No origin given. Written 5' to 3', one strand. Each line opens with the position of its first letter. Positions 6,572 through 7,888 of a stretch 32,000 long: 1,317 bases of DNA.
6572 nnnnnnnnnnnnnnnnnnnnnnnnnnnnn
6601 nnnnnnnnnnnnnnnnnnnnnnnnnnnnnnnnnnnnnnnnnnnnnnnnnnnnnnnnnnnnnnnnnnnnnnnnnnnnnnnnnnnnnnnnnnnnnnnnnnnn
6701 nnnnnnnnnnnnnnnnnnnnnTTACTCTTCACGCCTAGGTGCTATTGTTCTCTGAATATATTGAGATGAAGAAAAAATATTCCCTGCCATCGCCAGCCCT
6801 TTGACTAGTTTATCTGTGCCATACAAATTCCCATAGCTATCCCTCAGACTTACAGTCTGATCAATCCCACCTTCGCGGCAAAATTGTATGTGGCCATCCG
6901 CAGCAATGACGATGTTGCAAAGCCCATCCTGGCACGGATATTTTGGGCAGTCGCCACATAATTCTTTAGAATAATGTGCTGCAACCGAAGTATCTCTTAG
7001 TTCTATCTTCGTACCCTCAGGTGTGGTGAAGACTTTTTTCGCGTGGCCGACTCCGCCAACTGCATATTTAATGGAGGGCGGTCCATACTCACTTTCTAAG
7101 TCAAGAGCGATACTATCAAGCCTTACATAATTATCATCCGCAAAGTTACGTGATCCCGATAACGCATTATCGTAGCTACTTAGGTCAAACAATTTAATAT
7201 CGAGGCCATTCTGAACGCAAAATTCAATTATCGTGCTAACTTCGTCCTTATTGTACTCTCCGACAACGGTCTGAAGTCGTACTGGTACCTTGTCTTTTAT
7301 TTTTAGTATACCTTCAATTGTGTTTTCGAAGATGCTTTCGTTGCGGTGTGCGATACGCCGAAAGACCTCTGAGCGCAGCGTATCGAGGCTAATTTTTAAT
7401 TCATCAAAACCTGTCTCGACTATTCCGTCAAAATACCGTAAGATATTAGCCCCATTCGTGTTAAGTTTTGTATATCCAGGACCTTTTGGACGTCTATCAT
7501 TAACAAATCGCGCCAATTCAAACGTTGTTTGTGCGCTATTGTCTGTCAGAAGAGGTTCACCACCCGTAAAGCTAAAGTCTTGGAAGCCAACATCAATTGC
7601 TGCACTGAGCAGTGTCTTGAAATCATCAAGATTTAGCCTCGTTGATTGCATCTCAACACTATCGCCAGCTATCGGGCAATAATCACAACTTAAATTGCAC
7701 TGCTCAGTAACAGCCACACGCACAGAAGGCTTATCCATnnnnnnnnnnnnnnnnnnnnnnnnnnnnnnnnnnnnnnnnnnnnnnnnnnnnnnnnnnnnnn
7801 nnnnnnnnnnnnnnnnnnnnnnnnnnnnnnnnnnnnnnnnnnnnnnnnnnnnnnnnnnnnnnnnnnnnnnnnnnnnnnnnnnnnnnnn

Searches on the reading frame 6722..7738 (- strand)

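Call 9: search_protein_families(library=pfam, proteins=[window:6722-7738:-])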
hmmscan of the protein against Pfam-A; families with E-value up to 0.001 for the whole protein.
window:6722-7738:- (338 aa): 2 families
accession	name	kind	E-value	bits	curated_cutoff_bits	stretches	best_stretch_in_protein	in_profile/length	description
PF04055.27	Radical_SAM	-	8.1e-17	62.3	29.5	1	10-174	3-166/166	Radical SAM superfamily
PF13353.11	Fer4_12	-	0.00016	22.5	22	1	11-104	12-110/137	4Fe-4S single cluster domain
